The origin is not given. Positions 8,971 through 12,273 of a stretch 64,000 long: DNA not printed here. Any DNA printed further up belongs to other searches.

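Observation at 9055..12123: Orphan ~1000-aa family-B DNA polymerase with KTRK in place of the KxY motif (piPolB-like) and no integrase nearby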

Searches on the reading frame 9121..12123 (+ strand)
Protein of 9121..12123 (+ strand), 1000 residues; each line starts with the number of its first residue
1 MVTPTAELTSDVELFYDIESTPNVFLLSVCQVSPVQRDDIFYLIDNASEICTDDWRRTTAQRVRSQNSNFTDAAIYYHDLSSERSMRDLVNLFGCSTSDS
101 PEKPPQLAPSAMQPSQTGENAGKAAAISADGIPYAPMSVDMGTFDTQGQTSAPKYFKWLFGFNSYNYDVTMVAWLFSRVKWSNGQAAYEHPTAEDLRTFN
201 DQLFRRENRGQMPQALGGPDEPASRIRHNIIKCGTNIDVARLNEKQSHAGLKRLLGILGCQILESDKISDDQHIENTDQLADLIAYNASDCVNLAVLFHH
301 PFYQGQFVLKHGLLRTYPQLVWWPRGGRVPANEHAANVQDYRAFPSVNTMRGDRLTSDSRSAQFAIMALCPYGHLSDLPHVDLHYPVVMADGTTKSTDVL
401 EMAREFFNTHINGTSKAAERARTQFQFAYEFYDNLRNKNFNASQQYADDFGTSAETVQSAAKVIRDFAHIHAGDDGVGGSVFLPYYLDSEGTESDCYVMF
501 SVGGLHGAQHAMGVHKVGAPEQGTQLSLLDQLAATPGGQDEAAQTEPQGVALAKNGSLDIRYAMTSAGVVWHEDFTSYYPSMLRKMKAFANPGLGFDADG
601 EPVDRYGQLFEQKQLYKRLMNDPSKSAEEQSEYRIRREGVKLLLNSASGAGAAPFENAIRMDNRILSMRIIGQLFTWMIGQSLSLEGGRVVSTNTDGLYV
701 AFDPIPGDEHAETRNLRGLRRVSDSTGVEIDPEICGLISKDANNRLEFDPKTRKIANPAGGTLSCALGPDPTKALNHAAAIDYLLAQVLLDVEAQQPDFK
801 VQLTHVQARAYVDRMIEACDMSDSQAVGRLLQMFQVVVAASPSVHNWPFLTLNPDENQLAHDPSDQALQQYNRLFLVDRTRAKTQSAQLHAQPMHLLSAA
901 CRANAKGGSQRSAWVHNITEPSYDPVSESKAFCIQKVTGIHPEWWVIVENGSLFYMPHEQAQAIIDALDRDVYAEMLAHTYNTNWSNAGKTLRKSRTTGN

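Call 5: search_protein_families(library=pfam, proteins=[window:9121-12123:+], max_evalue=1)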
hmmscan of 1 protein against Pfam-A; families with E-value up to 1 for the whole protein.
window:9121-12123:+ (1000 aa): 1 family
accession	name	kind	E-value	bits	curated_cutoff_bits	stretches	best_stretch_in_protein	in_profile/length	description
PF13482.12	RNase_H_2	-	0.11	12.9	22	0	275-299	138-162/165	RNase_H superfamily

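Call 6: search_protein_families(library=ncbifam, proteins=[window:9121-12123:+], max_evalue=1)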
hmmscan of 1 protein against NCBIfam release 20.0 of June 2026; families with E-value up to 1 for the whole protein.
window:9121-12123:+ (1000 aa): 0 families

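Call 7: search_protein_families(library=phrogs, proteins=[window:9121-12123:+], max_evalue=1)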
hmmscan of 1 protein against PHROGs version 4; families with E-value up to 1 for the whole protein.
window:9121-12123:+ (1000 aa): 3 families
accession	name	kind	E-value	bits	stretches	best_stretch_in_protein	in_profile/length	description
phrog_1252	-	DNA, RNA and nucleotide metabolism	2.5e-24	86.8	2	459-786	315-543/663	DNA polymerase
phrog_27268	-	unknown function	0.13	13.2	1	932-978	17-61/104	-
phrog_25682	-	unknown function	0.3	12.5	0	785-841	24-80/119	-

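Call 8: search_solved_structures(query=window:9121-12123:+, max_evalue=10, show_alignments=2)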
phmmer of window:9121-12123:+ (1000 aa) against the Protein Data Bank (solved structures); distinct sequences matched with E-value up to 10: 3.
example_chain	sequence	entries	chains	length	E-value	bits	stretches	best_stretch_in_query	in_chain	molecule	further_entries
4flt_A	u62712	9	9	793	0.2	13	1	605-715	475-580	DNA polymerase 1 | Pyrococcus abyssi B family DNA polymerase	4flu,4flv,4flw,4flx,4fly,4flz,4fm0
4fm2_A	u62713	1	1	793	0.2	12.9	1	605-715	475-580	DNA polymerase 1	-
7bzk_B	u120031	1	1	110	0.28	12.4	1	576-620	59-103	Thioredoxin Y1, chloroplastic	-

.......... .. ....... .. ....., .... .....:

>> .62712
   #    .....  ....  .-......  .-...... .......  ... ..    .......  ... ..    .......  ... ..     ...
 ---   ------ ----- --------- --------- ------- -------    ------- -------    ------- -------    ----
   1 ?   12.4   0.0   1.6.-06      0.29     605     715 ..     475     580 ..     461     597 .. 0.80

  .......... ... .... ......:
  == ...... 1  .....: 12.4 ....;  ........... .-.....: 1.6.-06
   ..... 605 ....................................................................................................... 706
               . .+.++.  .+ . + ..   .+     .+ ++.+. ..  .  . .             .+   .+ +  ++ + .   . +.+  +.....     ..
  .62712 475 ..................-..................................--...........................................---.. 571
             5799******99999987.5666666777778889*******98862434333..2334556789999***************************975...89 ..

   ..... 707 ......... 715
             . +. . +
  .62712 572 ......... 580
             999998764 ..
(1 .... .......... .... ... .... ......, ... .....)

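Call 9: find_homologous_proteins(query=window:9121-12123:+)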
Query window:9121-12123:+ (1000 aa): 621 proteins with E <= 0.001 among 8000 candidates; the best 120 are listed.
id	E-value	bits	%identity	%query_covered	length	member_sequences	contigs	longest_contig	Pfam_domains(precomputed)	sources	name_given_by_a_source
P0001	0.0e+0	1812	79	99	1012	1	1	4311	-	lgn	-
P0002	0.0e+0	1754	76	98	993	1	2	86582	-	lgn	-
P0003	4.2e-160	553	37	97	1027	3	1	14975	-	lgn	-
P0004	3.2e-159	550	36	98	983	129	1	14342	-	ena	-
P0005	8.7e-158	545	37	97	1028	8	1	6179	-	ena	-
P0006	1.0e-157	545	36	97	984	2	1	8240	-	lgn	-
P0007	8.8e-157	542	36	97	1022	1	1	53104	-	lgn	-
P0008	2.1e-156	541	36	97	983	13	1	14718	-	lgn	-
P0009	2.4e-156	541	36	98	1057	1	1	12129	-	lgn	-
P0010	5.0e-156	540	36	98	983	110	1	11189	-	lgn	-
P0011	6.8e-156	539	36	98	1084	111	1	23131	-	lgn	-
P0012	7.2e-156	539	35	97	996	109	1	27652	-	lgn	-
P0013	6.7e-155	536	36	97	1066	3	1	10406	-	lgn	-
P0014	1.2e-154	535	36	98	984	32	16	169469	-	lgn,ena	-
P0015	1.3e-154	535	35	97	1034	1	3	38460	-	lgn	-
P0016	5.4e-154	533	36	97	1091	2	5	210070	-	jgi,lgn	jgi:hypothetical protein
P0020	1.1e-153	532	35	98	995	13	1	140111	-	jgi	jgi:hypothetical protein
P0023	3.0e-152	527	36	97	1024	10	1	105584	-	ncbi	-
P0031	4.2e-150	520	36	97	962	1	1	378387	-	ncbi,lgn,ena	-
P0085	6.2e-144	500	35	97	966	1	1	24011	-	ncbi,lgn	-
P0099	1.0e-142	496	35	98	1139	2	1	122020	-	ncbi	-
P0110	6.5e-142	493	34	97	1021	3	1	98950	-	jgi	jgi:hypothetical protein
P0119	6.0e-141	490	39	45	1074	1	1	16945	-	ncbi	-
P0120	7.2e-141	489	34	97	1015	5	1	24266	-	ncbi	-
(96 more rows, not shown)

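Call 11: find_related_loci(query=window:9121-12123:+, collection=genome_contigs, flank=10000)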
Query window:9121-12123:+ (1000 aa) in genome_contigs; peptide patterns used: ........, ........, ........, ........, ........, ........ (x = any residue, [..] = any of these).
25 stretches matched a pattern, but none encodes a relative of the query by tblastn (E <= 1e-3).

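Call 13: find_encoding_contigs(protein=P0002, flank=10000, max_places=3)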
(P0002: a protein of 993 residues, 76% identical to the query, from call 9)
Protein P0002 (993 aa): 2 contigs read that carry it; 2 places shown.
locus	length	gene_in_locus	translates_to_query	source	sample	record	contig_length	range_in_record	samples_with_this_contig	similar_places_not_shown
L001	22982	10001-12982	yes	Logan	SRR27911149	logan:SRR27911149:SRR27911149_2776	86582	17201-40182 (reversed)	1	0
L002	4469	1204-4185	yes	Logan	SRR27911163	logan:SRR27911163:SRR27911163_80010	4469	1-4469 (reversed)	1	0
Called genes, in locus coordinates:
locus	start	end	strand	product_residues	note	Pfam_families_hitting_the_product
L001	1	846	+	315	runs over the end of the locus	PF01420:Methylase_S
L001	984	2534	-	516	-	PF07690:MFS_1, PF00854:PTR2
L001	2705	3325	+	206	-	PF03193:RsgA_GTPase (faint), PF02421:FeoB_N, PF00350:Dynamin_N (faint), PF01926:MMR_HSR1, PF00009:GTP_EFTU (weak)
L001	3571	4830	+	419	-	PF07690:MFS_1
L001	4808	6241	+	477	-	PF07690:MFS_1, PF12832:MFS_1_like (weak)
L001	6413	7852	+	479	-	PF00209:SNF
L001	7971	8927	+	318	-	PF01145:Band_7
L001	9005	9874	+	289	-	PF13649:Methyltransf_25 (faint), PF13847:Methyltransf_31 (faint), PF08241:Methyltransf_11 (weak)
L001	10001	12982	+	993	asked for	-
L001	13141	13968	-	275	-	PF01183:Glyco_hydro_25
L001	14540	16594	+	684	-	PF13589:HATPase_c_3 (faint), PF00183:HSP90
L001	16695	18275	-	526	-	PF02386:TrkH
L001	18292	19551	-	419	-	-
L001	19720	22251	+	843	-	PF00005:ABC_tran (faint), PF02463:SMC_N (faint), PF06745:ATPase (faint), PF13191:AAA_16 (faint), PF13555:AAA_29 (faint), PF20703:nSTAND1 (faint), PF13304:AAA_21 (faint), PF17755:UvrA_DNA-bind, +1 more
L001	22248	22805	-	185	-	-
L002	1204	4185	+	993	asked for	-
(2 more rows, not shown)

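Call 14: find_encoding_contigs(protein=P0031, flank=10000, max_places=3)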
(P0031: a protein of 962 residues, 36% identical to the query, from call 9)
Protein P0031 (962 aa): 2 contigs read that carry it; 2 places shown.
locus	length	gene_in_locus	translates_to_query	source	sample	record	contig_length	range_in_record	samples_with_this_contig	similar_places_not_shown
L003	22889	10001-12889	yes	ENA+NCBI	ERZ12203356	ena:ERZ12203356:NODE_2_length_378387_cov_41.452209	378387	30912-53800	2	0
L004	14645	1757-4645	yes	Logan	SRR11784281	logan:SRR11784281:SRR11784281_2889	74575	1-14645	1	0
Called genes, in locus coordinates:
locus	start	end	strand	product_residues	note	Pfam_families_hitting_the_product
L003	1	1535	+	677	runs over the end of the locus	-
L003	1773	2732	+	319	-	PF08433:KTI12, PF13238:AAA_18 (weak), PF13671:AAA_33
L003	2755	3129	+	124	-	-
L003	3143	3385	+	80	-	-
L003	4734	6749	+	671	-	PF17191:RecG_wedge, PF04851:ResIII, PF13604:AAA_30, PF00270:DEAD, PF00271:Helicase_C, PF19833:RecG_dom3_C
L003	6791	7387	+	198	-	PF10502:Peptidase_S26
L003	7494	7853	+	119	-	-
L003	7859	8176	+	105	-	-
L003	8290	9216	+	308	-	PF00075:RNase_H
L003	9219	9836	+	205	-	-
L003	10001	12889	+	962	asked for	-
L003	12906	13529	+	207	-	PF00565:SNase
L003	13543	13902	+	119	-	PF02481:DNA_processg_A (faint), PF10686:YAcAr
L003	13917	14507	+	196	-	-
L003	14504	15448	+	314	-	PF13401:AAA_22 (faint), PF00004:AAA, PF05729:NACHT (faint), PF07728:AAA_5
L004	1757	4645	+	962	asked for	-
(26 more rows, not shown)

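Call 16: search_dna_similar(query=window:9121-12123:+, collection=phages, mode=protein, max_rows=25)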
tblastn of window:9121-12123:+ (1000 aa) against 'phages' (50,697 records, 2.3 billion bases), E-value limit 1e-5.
No match.

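Call 17: search_dna_similar(query=window:9121-12123:+, collection=plasmids, mode=protein, max_rows=25)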
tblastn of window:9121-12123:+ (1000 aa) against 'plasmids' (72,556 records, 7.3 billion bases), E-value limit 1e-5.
Records with a match: 3; places in all: 3; records where one place covers at least 80% of the query: 3.
Best place of each record, by identity: <60% 3.
By first word of the organism name: Streptomyces 1; Gordonia 1; Rhodococcus 1.
By predicted mobility (MOB-suite, as given by PLSDB): mobilizable 2; non-mobilizable 1.
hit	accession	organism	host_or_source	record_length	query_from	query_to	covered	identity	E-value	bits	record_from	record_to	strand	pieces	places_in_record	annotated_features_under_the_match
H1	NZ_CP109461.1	Streptomyces sp. NBC_01454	-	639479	15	989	98%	33.2%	3e-69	468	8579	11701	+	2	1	hypothetical protein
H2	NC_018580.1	Gordonia sp. KTR9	-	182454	4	990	89%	30.5%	4e-51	365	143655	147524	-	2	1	hypothetical protein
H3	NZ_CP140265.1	Rhodococcus fascians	cell culture,garbage dump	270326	14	990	87%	30.7%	4e-51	358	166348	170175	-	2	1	hypothetical protein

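Call 18: get_annotated_region(hit=H1, flank=12000)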
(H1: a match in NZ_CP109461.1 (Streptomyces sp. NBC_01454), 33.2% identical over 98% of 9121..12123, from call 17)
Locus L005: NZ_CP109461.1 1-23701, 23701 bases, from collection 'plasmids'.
description: Streptomyces sp. NBC_01454 plasmid unnamed1, complete sequence
organism: Streptomyces sp. NBC_01454 (NCBI taxid 2975867)
taxonomy: Bacteria; Actinomycetota; Actinomycetes; Kitasatosporales; Streptomycetaceae; Streptomyces; Streptomyces sp. NBC 01454
host: -; source: -; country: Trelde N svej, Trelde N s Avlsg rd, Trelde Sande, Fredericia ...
typing (MOB-suite, as given by PLSDB): non-mobilizable
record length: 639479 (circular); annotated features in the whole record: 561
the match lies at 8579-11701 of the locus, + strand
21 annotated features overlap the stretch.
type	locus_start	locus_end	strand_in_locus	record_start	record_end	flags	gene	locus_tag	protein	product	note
CDS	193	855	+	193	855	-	-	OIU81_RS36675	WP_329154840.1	TnsA-like heteromeric transposase endonuclease subunit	-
CDS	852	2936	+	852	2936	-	-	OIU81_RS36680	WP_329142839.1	Mu transposase C-terminal domain-containing protein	-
CDS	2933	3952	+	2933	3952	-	-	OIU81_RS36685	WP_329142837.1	ATP-binding protein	-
CDS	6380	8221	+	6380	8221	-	-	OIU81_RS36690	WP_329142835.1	phage/plasmid primase, P4 family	GO:0006260 - DNA replication [Evidence IEA]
CDS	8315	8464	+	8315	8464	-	-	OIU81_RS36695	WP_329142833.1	hypothetical protein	-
CDS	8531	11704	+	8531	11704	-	-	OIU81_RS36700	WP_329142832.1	hypothetical protein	-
CDS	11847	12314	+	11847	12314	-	-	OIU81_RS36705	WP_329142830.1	hypothetical protein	-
CDS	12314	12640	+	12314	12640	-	-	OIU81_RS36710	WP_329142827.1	VRR-NUC domain-containing protein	-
CDS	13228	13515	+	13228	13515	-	-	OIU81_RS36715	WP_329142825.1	hypothetical protein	-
CDS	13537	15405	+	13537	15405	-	-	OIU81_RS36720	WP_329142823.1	DEAD/DEAH box helicase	-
CDS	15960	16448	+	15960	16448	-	-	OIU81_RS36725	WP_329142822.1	hypothetical protein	-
CDS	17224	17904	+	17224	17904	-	-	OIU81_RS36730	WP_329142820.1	MazG-like family protein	-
CDS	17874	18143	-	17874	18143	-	-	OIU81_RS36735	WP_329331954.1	hypothetical protein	-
CDS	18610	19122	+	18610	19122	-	-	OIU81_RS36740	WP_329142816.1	hypothetical protein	-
CDS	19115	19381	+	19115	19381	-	-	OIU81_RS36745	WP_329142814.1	hypothetical protein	-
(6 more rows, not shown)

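Call 19: get_annotated_region(hit=H2, flank=12000)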
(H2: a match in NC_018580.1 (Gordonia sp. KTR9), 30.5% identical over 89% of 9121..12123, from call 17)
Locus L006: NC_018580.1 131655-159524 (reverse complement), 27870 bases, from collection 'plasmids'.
description: Gordonia sp. KTR9 plasmid pGKT2, complete sequence
organism: Gordonia sp. KTR9 (NCBI taxid 337191)
taxonomy: Bacteria; Actinomycetota; Actinomycetes; Mycobacteriales; Gordoniaceae; Gordonia; Gordonia sp. KTR9
host: -; source: -; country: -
typing (MOB-suite, as given by PLSDB): mobilizable; replicon rep_cluster_394; relaxase MOBP
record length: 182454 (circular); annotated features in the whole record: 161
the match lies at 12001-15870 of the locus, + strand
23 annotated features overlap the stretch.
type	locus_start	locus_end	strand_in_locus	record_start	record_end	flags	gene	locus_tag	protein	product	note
CDS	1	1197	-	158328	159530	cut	-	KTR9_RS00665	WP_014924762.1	cytochrome P450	-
CDS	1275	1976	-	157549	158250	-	-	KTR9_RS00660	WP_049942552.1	cache domain-containing protein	-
CDS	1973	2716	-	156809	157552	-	-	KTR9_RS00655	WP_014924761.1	FCD domain-containing protein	-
CDS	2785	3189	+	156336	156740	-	-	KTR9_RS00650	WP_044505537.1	cupin domain-containing protein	-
CDS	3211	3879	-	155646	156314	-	-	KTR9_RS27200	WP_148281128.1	cupin domain-containing protein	-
CDS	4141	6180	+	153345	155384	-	-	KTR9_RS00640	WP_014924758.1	DHH family phosphoesterase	-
CDS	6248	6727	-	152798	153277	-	-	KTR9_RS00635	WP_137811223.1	hypothetical protein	-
CDS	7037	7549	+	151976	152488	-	-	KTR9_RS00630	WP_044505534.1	hypothetical protein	-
CDS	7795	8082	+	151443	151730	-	-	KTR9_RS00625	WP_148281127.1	hypothetical protein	-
CDS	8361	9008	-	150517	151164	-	-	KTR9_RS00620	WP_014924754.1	hypothetical protein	-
CDS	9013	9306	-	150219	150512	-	-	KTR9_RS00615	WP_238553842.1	hypothetical protein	-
CDS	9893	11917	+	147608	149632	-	-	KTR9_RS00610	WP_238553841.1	phage/plasmid primase, P4 family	GO:0006260 - DNA replication [Evidence IEA]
CDS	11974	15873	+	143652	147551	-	-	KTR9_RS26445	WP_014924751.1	hypothetical protein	-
CDS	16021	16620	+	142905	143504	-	-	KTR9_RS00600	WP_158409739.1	GNAT family N-acetyltransferase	-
CDS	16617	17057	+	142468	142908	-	-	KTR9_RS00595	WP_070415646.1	hypothetical protein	-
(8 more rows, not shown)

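Call 20: find_related_loci(query=A1, collection=viral_contigs, flank=10000)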
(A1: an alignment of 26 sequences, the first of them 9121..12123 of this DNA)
Query A1 (1000 aa) in viral_contigs; peptide patterns used: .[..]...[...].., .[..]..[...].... (x = any residue, [..] = any of these).
81 stretches matched a pattern; 38 encode a relative of the query (tblastn E <= 1e-3); 37 distinct loci.
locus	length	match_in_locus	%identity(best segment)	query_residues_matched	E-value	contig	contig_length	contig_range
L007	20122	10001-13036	34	7-999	3e-153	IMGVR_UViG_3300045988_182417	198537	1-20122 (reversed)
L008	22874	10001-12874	33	15-987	3e-148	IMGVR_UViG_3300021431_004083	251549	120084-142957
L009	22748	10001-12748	34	153-987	3e-136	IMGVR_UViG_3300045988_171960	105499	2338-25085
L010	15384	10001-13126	32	14-987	6e-136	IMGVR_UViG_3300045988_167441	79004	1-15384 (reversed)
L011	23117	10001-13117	32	14-987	1e-134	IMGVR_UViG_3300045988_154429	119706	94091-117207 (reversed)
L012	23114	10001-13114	32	15-987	9e-135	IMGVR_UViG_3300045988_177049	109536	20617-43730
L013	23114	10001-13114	32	15-987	3e-134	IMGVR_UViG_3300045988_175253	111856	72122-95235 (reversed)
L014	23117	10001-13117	32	14-987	2e-134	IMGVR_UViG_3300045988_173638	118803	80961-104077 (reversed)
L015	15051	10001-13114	32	15-987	6e-134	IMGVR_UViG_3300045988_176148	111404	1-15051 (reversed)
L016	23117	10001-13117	32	14-987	2e-133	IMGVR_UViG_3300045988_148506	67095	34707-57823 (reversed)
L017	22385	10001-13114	32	15-987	6e-133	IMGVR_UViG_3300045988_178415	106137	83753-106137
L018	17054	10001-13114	32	15-987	5e-132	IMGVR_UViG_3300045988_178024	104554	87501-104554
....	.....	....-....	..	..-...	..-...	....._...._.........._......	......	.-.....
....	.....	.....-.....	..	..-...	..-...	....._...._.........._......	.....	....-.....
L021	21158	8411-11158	34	153-987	6e-131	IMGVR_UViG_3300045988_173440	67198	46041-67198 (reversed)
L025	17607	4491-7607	32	14-987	2e-129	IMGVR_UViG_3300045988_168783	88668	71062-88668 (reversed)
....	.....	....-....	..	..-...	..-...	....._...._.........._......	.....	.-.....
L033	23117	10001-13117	32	14-987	4e-129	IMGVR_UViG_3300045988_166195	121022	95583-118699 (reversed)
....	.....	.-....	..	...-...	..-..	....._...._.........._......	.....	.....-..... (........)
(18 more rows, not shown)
